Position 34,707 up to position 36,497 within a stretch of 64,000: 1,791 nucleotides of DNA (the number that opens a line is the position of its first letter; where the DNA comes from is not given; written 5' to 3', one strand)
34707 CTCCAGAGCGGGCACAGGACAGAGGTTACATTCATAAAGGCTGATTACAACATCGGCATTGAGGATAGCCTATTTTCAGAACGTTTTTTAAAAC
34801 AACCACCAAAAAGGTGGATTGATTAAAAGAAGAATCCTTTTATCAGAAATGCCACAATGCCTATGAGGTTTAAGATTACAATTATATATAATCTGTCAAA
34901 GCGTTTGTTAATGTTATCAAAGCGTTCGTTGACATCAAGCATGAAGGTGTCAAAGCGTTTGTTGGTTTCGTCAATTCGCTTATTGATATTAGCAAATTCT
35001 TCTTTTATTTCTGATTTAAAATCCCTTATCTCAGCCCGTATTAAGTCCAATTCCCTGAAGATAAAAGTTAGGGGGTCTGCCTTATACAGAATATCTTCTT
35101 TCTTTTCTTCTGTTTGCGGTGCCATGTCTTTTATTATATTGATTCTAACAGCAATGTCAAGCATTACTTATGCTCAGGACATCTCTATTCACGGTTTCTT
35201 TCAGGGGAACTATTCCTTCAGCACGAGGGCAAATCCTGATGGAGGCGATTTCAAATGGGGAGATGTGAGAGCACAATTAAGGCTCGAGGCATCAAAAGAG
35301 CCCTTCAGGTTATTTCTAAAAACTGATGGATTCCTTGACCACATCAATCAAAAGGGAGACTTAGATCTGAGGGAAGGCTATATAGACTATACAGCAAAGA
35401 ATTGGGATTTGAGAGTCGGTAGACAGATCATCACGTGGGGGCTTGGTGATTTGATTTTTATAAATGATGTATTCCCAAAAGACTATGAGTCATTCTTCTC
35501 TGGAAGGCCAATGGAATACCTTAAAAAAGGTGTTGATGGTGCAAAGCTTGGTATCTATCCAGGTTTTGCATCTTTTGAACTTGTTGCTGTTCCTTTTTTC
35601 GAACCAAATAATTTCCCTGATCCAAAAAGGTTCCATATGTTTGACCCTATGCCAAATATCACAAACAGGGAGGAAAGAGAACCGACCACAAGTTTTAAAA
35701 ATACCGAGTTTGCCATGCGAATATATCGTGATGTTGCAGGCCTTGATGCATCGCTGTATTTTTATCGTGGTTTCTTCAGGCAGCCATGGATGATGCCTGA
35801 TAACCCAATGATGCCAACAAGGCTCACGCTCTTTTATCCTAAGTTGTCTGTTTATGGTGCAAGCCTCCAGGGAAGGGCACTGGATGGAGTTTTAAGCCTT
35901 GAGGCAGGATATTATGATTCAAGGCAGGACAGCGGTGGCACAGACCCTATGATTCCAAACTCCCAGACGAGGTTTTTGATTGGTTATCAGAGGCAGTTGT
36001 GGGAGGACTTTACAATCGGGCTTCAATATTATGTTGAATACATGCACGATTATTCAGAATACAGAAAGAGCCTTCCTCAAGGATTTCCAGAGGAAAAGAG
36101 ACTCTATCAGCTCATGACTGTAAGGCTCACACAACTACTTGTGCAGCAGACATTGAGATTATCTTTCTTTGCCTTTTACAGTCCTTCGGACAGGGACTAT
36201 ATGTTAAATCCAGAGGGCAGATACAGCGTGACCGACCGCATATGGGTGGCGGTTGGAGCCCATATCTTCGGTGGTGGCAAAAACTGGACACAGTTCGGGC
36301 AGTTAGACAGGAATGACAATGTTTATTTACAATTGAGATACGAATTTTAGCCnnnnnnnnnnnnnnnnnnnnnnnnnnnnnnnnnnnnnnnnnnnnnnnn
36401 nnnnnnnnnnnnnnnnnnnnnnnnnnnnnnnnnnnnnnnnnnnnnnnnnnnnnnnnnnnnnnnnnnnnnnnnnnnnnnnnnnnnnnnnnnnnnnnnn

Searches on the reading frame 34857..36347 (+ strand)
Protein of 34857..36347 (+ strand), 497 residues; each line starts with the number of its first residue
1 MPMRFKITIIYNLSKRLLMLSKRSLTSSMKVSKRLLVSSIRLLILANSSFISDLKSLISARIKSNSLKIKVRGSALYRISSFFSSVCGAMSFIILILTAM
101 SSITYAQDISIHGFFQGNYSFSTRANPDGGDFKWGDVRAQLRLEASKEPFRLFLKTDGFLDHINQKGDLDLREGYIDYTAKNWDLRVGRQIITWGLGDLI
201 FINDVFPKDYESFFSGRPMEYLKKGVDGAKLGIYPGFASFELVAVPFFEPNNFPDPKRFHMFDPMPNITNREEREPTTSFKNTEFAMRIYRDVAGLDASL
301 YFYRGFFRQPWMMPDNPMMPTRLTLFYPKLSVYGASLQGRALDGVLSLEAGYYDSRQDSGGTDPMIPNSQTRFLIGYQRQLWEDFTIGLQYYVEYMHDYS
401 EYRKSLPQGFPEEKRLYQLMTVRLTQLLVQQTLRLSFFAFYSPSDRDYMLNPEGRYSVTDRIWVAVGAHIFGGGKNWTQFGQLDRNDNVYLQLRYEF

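Call 42: search_protein_families(library=pfam, proteins=[window:34857-36347:+], max_evalue=0.001)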
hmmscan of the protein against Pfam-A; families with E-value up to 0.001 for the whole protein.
window:34857-36347:+ (497 aa): 1 family
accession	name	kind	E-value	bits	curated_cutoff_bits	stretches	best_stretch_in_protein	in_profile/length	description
PF14052.12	Caps_assemb_Wzi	-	0.00012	21.6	30.1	1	136-197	32-96/392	Capsule assembly protein Wzi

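Call 85: find_homologous_proteins(query=window:34857-36347:+, max_evalue=1e-10)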
Query window:34857-36347:+ (497 aa): 2523 proteins with E <= 1e-10 among 8000 candidates; the best 120 are listed.
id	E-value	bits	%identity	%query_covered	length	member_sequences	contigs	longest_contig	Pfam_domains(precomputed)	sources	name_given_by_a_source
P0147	4.6e-257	872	76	100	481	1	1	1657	-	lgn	-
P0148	3.9e-247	839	100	73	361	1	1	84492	-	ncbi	-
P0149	2.1e-222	757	80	80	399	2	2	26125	-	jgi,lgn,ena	-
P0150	4.7e-222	756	80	80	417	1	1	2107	-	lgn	-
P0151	1.8e-220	751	78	80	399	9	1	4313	-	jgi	-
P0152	5.5e-220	749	77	80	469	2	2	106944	-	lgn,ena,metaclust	metaclust:\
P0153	3.7e-219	747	77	79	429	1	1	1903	-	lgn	-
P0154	5.2e-219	746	77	79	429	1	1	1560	-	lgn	-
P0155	1.2e-218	745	75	84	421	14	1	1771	-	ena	-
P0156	1.5e-217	741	74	84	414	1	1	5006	PF06980.18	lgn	-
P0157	2.1e-217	741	74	82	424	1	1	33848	-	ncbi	-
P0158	2.3e-217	741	71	89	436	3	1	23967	-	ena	-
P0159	4.3e-216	737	74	82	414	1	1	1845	-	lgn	-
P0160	9.3e-216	735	75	79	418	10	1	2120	-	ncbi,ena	ncbi:MAG: hypothetical protein AABY42_07490 [Nitrospirota bacterium]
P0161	1.1e-215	735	74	81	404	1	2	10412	-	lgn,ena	-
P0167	1.7e-212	725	74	82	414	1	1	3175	PF14052.13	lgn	-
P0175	2.6e-209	714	72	83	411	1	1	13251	PF06980.18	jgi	-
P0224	6.3e-204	696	73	79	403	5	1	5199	PF06980.18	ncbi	-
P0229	2.1e-203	695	70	82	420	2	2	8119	PF06980.18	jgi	jgi:hypothetical protein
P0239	1.9e-202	692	70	82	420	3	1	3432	PF06980.18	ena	-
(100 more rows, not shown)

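Call 86: find_encoding_contigs(protein=P0148, flank=1000, max_places=2)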
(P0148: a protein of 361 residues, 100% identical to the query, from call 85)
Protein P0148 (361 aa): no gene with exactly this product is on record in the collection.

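Call 95: predict_structure(alignment_id=A6)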
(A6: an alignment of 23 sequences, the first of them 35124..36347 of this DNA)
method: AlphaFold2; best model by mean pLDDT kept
length: 408 residues; sequences in the alignment: 23
mean_pLDDT: 59.1   pTM: 0.56
mean pLDDT of the five models: 59.1, 43.2, 38.7, 31.1, 31.0
residues with pLDDT >= 90: 0; 70-90: 92; 50-70: 219; < 50: 97
segments of 3 or more residues with pLDDT < 50: 10-17, 35-42, 74-78, 104-119, 126-135, 164-166, 168-173, 271-281, 293-298, 318-322, 385-397
pLDDT, mean of each block of 10 residues (from residue 1): 50 52 69 49 53 62 57 49 58 62 42 42 46 51 71 73 51 61 73 71 73 72 75 78 68 56 57 40 54 49 54 52 53 55 65 63 74 74 49 48 71
secondary structure, 60 per line:
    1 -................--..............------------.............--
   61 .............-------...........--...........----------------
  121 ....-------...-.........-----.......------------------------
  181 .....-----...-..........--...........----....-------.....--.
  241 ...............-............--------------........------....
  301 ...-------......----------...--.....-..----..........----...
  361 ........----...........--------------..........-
elements in order: H2-17 E20-33 E46-58 E61-73 E81-91 E94-104 H121-124 E136-144 E150-156 E181-185 E195-204 E207-217 E222-225 E233-237 E240-252 E257-268 E283-290 E297-303 H311-316 E332-336 E344-353 E358-368 E373-383 E398-407

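Call 97: fold_search(model_id=the predicted structure, library=pdb)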
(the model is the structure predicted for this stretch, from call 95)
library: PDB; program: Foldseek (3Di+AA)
matches with E <= 10: 804; with E <= 0.001: 227
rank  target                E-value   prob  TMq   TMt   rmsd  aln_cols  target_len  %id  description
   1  3nsg_A                1.7e-09  1.00  0.41  0.47  12.7       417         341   10  Crystal Structure of OmpF, an Outer Membrane Protein from Salmonella typhi (released 2011-07-13)
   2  2xe1                  4.9e-09  1.00  0.42  0.46  12.8       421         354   11  Molecular insights into clinically isolated OmpC mutants and their role in multi-drug resistance (released 2010-05-19)
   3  6ene_A                6.8e-09  1.00  0.41  0.48  10.8       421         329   12  OmpF orthologue from Enterobacter cloacae (OmpE35) (released 2018-10-31)
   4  3uu2_A                7.9e-09  1.00  0.41  0.51  11.3       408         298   11  Salmonella typhi osmoporin(OmpC):an Outer Membrane Protein (released 2012-11-28)
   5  2j1n_A                7.9e-09  1.00  0.42  0.47  12.3       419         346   11  osmoporin OmpC (released 2006-09-06)
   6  6v78_A                1.1e-08  1.00  0.41  0.46  12.7       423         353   13  OmpK37 porin (released 2020-04-01)
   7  8wv0_B                1.6e-08  1.00  0.37  0.44  11.6       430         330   11  Outer membrane porin of Burkholderia pseudomallei (BpsOmp38) (released 2024-10-30)
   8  9j9o_A                2.3e-08  1.00  0.42  0.49  12.1       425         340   11  artificial dinuclear Zn-bound metalloprotein 1 (D1:2Zn) (released 2025-07-02)
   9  2xe5_A                2.4e-08  1.00  0.41  0.47  11.8       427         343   10  Molecular insights into clinically isolated OmpC mutants and their role in multi-drug resistance (OmpC26) (released 2010-05-26)
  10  8i8r_A                2.5e-08  1.00  0.42  0.48  11.9       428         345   10  Cryo-EM Structure of OmpC3-MlaA Complex in MSP2N2 Nanodiscs (released 2023-12-20)
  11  8bys_B                2.9e-08  1.00  0.42  0.51  10.1       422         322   11  Outer membrane attachment porin OmpM1 from Veillonella parvula, native (released 2023-11-08)
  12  5nxn_A                3.2e-08  1.00  0.41  0.46  12.6       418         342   10  Structure of a L5-deletion mutant of Providencia stuartii Omp-Pst1 (released 2018-02-21)
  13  2xe3_A                3.2e-08  1.00  0.42  0.47  11.9       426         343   10  OmpC28 (released 2010-05-19)
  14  2xg6_A                3.3e-08  1.00  0.42  0.47  11.6       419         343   11  Molecular insights into clinically isolated OmpC mutants and their role in multi-drug resistance (released 2010-07-14)
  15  4d65_A                4.5e-08  1.00  0.41  0.46  11.7       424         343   10  Structure of porin Omp-Pst2 from P. stuartii; the asymmetric unit contains a dimer of trimers. (released 2016-03-09)
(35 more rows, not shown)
